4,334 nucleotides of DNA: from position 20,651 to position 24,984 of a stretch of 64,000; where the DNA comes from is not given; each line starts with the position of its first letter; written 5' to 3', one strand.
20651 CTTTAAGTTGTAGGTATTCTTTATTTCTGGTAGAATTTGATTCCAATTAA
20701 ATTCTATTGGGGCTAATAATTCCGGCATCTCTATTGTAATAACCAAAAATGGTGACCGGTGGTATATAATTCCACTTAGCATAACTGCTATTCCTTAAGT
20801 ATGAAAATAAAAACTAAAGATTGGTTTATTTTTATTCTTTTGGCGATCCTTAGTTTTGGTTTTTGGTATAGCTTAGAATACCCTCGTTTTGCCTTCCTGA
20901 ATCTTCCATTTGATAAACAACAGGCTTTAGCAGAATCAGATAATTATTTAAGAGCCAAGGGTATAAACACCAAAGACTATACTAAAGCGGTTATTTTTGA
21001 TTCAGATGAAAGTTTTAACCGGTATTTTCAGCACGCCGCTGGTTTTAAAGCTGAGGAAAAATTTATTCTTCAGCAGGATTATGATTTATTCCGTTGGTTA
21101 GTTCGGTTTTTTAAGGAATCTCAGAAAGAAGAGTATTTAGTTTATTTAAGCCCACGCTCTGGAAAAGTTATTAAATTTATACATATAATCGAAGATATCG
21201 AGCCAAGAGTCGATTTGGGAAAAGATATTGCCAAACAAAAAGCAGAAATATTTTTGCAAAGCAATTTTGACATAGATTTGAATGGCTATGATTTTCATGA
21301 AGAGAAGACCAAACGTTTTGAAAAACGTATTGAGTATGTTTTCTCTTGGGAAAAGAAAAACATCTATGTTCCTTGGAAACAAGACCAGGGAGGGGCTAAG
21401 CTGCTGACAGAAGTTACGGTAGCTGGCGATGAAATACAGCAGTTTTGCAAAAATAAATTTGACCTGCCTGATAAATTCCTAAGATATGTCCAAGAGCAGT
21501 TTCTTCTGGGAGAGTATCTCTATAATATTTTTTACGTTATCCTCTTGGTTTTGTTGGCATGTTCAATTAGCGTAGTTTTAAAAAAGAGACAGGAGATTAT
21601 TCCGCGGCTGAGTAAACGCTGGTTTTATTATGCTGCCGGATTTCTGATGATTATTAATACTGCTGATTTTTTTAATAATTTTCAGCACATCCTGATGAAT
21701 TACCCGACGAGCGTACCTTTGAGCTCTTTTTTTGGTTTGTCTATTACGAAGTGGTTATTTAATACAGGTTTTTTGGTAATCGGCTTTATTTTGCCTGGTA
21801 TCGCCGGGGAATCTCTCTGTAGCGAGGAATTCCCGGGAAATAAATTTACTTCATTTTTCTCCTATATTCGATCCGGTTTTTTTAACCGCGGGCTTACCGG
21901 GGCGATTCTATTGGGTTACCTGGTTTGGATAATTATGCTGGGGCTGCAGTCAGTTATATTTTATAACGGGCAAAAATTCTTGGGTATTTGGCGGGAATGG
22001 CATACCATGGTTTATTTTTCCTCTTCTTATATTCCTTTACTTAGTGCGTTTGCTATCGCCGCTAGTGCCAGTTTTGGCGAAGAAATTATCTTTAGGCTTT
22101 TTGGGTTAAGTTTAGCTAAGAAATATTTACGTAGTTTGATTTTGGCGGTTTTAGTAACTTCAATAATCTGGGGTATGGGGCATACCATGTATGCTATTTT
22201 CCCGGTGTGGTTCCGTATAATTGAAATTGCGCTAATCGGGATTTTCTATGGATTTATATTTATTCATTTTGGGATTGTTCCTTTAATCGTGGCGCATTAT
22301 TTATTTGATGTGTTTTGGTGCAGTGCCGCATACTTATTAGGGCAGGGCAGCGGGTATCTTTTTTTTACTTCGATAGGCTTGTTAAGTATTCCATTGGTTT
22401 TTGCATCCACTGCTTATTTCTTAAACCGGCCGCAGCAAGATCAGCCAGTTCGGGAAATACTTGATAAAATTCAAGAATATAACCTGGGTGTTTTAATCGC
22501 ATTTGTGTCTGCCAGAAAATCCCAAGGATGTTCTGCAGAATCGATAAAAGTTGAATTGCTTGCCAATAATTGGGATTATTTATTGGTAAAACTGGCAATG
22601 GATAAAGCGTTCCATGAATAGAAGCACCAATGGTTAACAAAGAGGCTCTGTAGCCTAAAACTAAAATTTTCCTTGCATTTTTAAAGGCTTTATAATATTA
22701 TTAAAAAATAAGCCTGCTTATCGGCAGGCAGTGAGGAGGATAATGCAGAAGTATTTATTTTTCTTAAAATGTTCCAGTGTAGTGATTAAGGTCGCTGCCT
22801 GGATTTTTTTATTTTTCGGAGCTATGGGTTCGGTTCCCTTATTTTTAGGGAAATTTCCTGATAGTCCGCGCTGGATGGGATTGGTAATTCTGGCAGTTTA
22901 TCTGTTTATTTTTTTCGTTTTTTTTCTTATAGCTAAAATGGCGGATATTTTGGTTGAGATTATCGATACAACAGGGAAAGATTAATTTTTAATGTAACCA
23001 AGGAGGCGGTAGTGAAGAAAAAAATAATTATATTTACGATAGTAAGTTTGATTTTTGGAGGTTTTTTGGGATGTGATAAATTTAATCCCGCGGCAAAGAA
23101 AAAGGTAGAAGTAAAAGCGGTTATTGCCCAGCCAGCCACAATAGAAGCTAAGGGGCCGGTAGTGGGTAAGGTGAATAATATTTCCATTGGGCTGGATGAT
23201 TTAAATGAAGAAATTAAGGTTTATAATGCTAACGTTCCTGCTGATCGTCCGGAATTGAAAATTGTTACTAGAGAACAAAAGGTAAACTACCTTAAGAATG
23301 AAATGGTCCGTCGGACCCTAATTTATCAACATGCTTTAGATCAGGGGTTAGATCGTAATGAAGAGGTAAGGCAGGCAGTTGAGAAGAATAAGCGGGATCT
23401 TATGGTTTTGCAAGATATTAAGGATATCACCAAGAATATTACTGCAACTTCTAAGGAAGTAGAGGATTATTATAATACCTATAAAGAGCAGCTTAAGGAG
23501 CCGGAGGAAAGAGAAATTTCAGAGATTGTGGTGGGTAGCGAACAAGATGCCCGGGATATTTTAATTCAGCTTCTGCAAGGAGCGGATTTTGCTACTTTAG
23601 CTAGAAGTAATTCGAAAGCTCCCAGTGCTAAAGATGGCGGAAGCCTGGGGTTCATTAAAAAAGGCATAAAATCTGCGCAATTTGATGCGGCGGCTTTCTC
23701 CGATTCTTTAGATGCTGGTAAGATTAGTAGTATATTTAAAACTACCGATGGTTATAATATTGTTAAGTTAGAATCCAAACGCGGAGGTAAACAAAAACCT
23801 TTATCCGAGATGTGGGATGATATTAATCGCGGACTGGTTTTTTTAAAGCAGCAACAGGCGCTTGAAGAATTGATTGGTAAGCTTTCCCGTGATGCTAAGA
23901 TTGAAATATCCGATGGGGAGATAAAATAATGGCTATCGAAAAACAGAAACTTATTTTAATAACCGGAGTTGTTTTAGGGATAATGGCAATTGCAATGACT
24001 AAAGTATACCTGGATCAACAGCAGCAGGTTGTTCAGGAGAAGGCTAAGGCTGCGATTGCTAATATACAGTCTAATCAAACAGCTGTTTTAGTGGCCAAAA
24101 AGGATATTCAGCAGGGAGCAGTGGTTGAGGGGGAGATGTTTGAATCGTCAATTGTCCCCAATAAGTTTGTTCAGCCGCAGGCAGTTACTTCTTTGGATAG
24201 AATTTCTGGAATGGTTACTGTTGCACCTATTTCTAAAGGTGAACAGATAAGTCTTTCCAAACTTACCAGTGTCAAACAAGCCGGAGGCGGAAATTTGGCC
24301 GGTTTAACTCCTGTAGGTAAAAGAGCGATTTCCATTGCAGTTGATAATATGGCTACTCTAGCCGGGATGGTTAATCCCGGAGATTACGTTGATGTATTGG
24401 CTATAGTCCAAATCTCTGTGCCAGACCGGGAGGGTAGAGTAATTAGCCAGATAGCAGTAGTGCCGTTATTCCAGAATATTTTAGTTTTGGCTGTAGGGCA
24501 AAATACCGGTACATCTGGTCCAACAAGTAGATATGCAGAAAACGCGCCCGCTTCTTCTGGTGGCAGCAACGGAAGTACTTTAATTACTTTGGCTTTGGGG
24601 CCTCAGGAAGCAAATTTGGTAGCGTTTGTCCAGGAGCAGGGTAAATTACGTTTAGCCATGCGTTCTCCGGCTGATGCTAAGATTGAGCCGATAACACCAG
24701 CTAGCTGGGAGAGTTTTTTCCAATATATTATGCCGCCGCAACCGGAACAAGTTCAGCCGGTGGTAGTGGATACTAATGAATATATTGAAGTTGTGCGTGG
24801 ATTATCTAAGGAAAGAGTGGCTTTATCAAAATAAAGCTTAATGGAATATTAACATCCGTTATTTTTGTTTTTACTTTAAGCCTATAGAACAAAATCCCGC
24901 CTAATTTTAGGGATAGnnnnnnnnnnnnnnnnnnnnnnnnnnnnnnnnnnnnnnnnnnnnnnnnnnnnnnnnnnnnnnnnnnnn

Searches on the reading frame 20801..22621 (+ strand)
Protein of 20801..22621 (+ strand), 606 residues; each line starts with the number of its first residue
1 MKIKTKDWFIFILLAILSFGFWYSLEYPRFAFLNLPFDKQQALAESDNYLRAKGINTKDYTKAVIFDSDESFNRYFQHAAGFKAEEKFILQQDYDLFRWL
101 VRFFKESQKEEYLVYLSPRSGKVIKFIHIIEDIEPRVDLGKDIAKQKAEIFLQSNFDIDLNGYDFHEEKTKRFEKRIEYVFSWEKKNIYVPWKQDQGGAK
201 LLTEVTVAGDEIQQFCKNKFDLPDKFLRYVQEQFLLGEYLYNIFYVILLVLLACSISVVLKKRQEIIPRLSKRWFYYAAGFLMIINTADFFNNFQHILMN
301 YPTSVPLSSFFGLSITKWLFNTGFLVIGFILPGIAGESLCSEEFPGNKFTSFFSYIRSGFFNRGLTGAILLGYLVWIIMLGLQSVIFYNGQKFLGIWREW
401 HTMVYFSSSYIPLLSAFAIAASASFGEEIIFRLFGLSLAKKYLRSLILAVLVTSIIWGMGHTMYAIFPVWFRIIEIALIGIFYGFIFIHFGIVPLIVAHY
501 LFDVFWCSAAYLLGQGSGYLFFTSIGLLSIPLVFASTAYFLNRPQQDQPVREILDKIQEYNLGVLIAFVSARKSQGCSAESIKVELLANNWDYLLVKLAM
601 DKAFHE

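Call 5: search_protein_families(library=pfam, max_evalue=0.01, proteins=[window:20801-22621:+])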
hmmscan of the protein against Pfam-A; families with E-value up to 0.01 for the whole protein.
window:20801-22621:+ (606 aa): 0 families

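Call 52: search_protein_families(library=pfam, max_evalue=10, proteins=[window:20801-22621:+])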
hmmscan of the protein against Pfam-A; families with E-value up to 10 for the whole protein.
window:20801-22621:+ (606 aa): 1 family
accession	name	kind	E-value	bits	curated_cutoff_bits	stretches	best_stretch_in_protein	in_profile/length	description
PF16244.11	DUF4901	-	0.076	13.6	27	1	98-187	37-123/148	YcdB, YcdC repeated domain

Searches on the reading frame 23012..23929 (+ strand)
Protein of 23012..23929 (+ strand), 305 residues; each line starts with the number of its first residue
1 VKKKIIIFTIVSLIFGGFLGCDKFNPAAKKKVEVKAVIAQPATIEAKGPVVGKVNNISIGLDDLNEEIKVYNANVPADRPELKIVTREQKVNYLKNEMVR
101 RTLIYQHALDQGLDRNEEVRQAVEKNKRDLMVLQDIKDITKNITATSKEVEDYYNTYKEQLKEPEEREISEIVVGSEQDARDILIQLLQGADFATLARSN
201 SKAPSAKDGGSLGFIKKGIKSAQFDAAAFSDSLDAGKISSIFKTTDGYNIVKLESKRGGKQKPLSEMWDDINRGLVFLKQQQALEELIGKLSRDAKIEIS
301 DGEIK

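Call 5: search_protein_families(library=pfam, max_evalue=0.01, proteins=[window:23012-23929:+])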
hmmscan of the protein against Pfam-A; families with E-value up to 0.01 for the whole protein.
window:23012-23929:+ (305 aa): 3 families
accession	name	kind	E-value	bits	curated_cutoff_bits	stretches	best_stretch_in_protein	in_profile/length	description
PF00639.27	Rotamase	-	6.5e-15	56.3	21.7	1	177-254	19-96/97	PPIC-type PPIASE domain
PF13616.12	Rotamase_3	-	1.8e-14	54.7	22.5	1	177-256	37-115/116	PPIC-type PPIASE domain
PF13145.12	Rotamase_2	-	1.3e-12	49.1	27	1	146-267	2-119/121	PPIC-type PPIASE domain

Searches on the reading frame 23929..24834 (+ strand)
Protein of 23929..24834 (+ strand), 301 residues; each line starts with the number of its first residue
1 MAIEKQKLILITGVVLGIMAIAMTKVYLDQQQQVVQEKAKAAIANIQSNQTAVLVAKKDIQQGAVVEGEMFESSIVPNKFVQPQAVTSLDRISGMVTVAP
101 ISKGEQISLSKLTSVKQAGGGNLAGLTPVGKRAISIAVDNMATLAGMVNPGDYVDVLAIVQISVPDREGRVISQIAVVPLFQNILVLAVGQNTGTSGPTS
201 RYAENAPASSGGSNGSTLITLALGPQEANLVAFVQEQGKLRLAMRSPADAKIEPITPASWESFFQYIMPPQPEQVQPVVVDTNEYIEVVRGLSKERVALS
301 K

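Call 5: search_protein_families(library=pfam, max_evalue=0.01, proteins=[window:23929-24834:+])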
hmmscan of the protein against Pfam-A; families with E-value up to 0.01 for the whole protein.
window:23929-24834:+ (301 aa): 2 families
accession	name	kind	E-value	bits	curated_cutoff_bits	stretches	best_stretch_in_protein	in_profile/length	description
PF16976.10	RcpC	-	1.1e-21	77.3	28.8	1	122-245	2-114/114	Flp pilus assembly protein RcpC/CpaB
PF08666.17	SAF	-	7e-07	30.1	21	1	52-112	2-62/63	SAF domain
